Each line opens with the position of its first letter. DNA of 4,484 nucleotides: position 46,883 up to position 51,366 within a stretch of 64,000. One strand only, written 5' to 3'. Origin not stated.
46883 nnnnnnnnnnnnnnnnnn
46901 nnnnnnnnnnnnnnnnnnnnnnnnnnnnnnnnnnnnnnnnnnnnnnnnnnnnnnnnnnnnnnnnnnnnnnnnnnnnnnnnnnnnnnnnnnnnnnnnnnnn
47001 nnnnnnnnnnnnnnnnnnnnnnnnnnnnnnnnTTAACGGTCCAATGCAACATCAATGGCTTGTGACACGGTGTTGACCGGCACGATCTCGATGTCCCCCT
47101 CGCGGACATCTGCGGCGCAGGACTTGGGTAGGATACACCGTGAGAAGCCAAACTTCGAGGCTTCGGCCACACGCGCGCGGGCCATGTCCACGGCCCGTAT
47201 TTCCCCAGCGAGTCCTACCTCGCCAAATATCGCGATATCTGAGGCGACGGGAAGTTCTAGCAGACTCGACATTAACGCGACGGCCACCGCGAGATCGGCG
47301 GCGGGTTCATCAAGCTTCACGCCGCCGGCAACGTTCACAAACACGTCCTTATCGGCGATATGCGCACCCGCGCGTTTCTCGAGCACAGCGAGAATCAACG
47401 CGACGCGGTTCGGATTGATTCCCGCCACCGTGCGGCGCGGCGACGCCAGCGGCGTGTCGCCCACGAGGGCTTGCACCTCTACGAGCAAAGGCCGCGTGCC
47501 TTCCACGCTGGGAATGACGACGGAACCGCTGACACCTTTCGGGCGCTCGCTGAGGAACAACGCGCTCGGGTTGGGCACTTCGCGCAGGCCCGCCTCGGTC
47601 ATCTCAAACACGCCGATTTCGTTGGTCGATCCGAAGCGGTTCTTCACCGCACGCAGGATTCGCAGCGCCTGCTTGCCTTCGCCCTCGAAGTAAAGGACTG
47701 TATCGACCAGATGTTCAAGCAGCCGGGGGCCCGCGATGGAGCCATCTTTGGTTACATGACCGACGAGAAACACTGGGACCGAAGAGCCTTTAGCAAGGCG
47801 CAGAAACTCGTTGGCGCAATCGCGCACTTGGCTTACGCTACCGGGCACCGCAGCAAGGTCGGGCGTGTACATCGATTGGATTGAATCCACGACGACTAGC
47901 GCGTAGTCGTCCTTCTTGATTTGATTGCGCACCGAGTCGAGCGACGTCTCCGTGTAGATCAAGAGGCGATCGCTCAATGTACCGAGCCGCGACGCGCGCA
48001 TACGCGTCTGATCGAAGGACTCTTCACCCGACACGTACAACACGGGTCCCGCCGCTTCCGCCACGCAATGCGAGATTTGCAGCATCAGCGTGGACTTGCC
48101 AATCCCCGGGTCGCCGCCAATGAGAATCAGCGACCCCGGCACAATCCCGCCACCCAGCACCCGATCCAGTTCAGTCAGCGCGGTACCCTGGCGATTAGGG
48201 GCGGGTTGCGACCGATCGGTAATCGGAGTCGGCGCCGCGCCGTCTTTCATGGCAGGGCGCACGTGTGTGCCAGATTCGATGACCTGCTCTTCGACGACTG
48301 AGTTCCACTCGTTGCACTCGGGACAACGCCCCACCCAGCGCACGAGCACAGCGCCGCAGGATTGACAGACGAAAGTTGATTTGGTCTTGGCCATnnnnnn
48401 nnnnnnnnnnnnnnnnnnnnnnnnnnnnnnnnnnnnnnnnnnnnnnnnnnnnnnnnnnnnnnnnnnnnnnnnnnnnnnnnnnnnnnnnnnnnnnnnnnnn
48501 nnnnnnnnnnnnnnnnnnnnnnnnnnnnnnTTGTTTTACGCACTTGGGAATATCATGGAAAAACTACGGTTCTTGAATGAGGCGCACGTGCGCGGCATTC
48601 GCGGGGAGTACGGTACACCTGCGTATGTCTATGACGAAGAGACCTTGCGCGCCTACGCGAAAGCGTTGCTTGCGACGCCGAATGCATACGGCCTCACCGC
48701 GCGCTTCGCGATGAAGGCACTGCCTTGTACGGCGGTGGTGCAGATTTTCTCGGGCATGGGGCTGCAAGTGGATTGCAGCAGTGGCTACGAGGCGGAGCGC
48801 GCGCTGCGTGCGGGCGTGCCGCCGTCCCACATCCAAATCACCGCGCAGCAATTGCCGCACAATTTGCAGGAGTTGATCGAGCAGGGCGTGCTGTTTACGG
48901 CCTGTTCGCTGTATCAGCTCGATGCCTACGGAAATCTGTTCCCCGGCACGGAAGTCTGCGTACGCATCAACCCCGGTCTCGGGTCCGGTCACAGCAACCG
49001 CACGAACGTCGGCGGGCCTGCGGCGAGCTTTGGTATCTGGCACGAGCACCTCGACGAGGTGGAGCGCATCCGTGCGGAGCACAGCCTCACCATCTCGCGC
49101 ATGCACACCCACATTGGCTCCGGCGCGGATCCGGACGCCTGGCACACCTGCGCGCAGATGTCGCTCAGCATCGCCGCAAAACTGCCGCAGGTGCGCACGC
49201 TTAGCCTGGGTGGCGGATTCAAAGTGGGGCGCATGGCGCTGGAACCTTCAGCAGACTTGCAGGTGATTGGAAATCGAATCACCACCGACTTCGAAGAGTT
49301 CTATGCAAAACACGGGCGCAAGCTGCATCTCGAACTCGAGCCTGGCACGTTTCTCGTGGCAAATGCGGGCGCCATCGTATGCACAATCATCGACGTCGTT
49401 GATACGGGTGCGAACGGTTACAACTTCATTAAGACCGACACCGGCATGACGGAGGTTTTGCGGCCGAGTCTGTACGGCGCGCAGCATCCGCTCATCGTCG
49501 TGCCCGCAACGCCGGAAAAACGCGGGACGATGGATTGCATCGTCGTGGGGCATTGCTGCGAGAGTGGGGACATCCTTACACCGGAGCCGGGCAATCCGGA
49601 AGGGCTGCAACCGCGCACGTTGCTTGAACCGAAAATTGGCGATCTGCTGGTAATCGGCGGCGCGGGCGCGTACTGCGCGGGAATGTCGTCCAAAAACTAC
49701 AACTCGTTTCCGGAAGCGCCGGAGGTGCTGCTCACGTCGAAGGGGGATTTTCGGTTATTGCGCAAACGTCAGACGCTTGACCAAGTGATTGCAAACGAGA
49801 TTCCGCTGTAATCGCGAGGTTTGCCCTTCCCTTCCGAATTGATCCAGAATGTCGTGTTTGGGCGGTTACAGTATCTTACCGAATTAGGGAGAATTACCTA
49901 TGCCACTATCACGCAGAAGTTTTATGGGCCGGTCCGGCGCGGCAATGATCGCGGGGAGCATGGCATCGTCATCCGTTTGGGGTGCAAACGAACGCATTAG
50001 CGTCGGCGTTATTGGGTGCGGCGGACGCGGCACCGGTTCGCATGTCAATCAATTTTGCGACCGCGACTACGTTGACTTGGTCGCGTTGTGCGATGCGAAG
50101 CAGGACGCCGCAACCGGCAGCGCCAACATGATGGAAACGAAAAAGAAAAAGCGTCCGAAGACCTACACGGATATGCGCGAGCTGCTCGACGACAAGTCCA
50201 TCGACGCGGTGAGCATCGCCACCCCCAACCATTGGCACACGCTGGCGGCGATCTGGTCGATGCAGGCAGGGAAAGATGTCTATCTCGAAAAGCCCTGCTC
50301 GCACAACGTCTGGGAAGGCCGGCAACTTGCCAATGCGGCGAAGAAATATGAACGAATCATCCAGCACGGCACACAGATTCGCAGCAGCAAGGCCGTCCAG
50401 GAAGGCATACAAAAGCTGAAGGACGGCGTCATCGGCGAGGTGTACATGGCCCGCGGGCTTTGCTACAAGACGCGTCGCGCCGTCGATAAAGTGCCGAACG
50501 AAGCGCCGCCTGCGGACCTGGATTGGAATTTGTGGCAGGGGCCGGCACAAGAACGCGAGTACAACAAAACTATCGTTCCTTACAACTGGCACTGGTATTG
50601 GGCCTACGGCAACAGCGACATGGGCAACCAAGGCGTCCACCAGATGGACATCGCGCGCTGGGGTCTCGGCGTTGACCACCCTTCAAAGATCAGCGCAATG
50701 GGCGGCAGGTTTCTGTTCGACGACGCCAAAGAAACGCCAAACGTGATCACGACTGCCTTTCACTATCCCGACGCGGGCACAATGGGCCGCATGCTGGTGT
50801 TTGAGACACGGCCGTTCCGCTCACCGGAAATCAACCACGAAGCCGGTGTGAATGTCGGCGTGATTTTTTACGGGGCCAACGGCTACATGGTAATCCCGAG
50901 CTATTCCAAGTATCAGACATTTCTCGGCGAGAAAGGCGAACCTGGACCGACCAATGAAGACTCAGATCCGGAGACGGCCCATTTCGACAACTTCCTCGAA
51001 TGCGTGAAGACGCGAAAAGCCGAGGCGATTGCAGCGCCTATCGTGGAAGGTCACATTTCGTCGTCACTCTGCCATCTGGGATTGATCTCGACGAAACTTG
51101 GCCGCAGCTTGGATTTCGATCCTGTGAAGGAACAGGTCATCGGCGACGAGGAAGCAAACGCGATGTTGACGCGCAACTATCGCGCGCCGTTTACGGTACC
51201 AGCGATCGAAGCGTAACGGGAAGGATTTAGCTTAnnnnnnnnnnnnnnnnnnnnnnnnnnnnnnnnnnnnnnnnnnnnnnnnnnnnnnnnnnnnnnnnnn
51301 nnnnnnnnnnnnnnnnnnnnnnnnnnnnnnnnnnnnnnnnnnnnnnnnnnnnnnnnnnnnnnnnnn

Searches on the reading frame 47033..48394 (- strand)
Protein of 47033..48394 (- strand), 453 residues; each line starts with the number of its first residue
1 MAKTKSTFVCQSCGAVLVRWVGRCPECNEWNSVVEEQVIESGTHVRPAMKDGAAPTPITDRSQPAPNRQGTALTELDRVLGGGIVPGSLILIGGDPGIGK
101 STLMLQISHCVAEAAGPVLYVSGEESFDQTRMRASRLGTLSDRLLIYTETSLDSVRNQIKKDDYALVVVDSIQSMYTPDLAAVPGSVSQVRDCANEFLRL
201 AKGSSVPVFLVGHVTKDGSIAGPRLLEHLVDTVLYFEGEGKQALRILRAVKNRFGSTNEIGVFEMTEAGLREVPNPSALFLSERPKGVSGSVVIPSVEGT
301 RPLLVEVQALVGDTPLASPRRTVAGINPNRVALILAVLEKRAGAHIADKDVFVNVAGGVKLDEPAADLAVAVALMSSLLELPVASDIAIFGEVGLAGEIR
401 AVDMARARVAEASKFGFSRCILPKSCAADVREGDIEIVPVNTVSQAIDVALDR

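Call 3: search_protein_families(library=pfam, proteins=[window:47033-48394:-], max_evalue=0.01)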
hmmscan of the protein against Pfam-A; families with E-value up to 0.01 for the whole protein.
window:47033-48394:- (453 aa): 14 families
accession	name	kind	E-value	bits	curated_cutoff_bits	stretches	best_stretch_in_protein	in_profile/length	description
PF13481.12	AAA_25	-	9.7e-19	68.2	27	1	70-218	16-194/195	AAA domain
PF06745.19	ATPase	-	1.8e-11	44.3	26.6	1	71-140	3-73/231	KaiC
PF05362.19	Lon_C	-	6.9e-11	42.5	21.1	1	347-451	92-203/205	Lon protease (S16) C-terminal proteolytic domain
PF18073.7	Zn_ribbon_LapB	-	1e-10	41.5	25.7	1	8-35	1-28/28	Rubredoxin metal binding domain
PF13541.12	ChlI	-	2e-10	41.1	27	1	340-424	35-119/121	Subunit ChlI of Mg-chelatase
PF03796.21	DnaB_C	-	1.8e-09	37.8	27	1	71-133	4-66/255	DnaB-like helicase C terminal domain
PF13479.12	AAA_24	-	5.5e-05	23.5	27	1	90-177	5-78/195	AAA domain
PF08423.17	Rad51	-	5.9e-05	22.9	22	1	71-209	10-170/244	Rad51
PF00154.27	RecA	-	0.00017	21.6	27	1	74-175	38-142/262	recA bacterial DNA recombination protein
PF13401.12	AAA_22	-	0.00029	21.6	27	1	88-213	6-123/130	AAA domain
PF13191.12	AAA_16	-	0.0006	20.8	32.6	1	77-126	17-63/167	AAA ATPase domain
PF00005.33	ABC_tran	-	0.0019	19.3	25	1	84-150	8-74/137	ABC transporter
PF25199.1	nSTAND_NTPase5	-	0.0043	17.3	34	1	88-131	42-86/145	Novel STAND NTPase 5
PF07088.17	GvpD_P-loop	-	0.007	16.7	24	0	86-124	9-46/189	GvpD gas vesicle protein, P-loop domain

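Call 4: search_protein_families(library=ncbifam, proteins=[window:47033-48394:-], max_evalue=0.01)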
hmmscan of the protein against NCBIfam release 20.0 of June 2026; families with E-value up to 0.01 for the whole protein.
window:47033-48394:- (453 aa): 32 families (the best 25 are shown)
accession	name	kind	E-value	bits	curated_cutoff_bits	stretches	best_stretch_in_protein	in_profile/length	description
TIGR00416.1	sms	equivalog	4.5e-180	599.2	403.05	1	1-447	1-454/454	DNA repair protein RadA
TIGR02902.1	spore_lonB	equivalog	2.3e-19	69.4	723.3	1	331-451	409-531/531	ATP-dependent protease LonB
TIGR02903.1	spore_lon_C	equivalog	2e-18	66.2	678.8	1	334-450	496-614/615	Lon family ATP-dependent protease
TIGR00764.1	lon_rel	equivalog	8.3e-17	61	516.6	1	326-452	462-594/608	ATP-dependent protease LonB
TIGR02237.1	recomb_radB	equivalog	4.1e-12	46.4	172.4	1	76-270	1-209/210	DNA repair and recombination protein RadB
TIGR03600.1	phage_DnaB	exception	1.2e-09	37.7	498.65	1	69-133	175-241/421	phage replicative helicase, DnaB family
TIGR00763.1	lon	equivalog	1.3e-09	37.1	608.05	1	356-432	694-770/795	endopeptidase La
TIGR03881.1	KaiC_arch_4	hypoth_equivalog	2.3e-09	37.3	247.8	1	68-171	2-89/231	KaiC domain-containing protein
NF006799.0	PRK09302.1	equivalog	2.6e-08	32.9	408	1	71-234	257-430/515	circadian clock protein KaiC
NF052589.1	ArlH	equivalog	4.5e-07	29.8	215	1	75-127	8-60/229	archaellum protein ArlH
NF004723.0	PRK06067.1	subfamily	5.9e-07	29.2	194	1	71-127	18-74/243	flagellar accessory protein FlaH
NF008053.0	PRK10787.1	equivalog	7e-07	27.7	891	1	348-451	661-771/784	endopeptidase La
TIGR00665.1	DnaB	equivalog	5.7e-06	25.4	385.25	1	71-133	180-242/435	replicative DNA helicase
NF006320.0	PRK08533.1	equivalog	7.3e-06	25.8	215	1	75-123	12-60/230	flagellar accessory protein FlaH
TIGR03877.1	thermo_KaiC_1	hypoth_equivalog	8.5e-06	25.4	307.25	1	70-132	5-67/238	KaiC domain-containing protein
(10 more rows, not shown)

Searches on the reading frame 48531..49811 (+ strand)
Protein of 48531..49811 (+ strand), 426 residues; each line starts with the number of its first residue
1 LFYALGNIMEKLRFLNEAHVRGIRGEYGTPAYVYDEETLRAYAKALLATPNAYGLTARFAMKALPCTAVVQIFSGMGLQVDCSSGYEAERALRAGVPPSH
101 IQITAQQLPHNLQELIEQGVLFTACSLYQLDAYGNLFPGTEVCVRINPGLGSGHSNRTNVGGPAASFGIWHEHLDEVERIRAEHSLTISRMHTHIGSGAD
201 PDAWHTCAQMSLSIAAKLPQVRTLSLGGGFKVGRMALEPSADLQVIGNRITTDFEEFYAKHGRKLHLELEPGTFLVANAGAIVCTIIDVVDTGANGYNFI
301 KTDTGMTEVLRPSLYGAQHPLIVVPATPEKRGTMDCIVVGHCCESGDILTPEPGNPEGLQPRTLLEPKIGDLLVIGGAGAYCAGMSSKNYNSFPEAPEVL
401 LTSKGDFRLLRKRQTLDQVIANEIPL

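Call 3: search_protein_families(library=pfam, proteins=[window:48531-49811:+], max_evalue=0.01)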
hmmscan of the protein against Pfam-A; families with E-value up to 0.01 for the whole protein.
window:48531-49811:+ (426 aa): 2 families
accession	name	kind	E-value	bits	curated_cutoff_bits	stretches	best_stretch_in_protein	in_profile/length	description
PF02784.22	Orn_Arg_deC_N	-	5.4e-28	98.5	23.4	1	55-277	18-247/247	Pyridoxal-dependent decarboxylase, pyridoxal binding domain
PF00278.28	Orn_DAP_Arg_deC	-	2e-16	60.5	23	1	32-379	2-95/95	Pyridoxal-dependent decarboxylase, C-terminal sheet domain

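Call 4: search_protein_families(library=ncbifam, proteins=[window:48531-49811:+], max_evalue=0.01)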
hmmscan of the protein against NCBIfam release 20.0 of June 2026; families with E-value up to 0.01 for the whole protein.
window:48531-49811:+ (426 aa): 6 families
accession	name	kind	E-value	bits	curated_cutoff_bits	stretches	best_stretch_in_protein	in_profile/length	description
TIGR01048.1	lysA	equivalog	5.5e-77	259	297.9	1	15-423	11-416/417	diaminopimelate decarboxylase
NF006515.0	PRK08961.1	equivalog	2.1e-60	204.7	802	1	27-401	501-859/861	bifunctional aspartate kinase/diaminopimelate decarboxylase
TIGR03099.1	dCO2ase_PEP1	hypoth_equivalog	2.8e-31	109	478.45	1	24-401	19-398/398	pyridoxal-dependent decarboxylase, exosortase A system-associated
TIGR01047.1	nspC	equivalog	8.6e-15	54.1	409.05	1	29-349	3-317/380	carboxynorspermidine decarboxylase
NF052544.1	OrLyDeCDokD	equivalog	1e-14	54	700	2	9-198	23-218/461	ornithine/lysine decarboxylase DokD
NF041039.1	FslC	exception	2.5e-08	33.2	500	1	178-415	183-417/418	rhizoferrin biosystnesis N-citrylornithine decarboxylase FslC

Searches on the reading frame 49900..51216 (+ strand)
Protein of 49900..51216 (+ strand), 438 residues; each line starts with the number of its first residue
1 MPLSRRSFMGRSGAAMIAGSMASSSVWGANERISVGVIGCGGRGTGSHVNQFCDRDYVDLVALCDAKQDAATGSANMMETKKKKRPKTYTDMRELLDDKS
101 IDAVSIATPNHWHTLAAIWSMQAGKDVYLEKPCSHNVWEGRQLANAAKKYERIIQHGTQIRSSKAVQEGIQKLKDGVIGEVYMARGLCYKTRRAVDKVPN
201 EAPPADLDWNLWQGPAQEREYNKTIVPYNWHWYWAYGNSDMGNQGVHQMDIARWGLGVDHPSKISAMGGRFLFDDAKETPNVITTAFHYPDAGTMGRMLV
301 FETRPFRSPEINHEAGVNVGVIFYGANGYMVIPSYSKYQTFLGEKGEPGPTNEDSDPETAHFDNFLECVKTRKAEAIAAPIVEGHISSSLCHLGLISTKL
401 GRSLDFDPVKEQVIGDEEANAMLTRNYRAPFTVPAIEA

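Call 52: search_protein_families(library=pfam, proteins=[window:49900-51216:+], max_evalue=0.00001)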
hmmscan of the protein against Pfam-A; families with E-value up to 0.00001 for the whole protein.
window:49900-51216:+ (438 aa): 3 families
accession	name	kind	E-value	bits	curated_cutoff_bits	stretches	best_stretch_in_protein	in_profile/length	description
PF19051.5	GFO_IDH_MocA_C2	-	2.5e-23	83.4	23.3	2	356-432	180-253/254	Oxidoreductase family, C-terminal alpha/beta domain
PF01408.29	GFO_IDH_MocA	-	7.8e-19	69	24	1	33-157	1-119/120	Oxidoreductase family, NAD-binding Rossmann fold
PF22725.1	GFO_IDH_MocA_C3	-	6e-07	29.9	27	0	226-300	31-102/124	GFO/IDH/MocA C-terminal domain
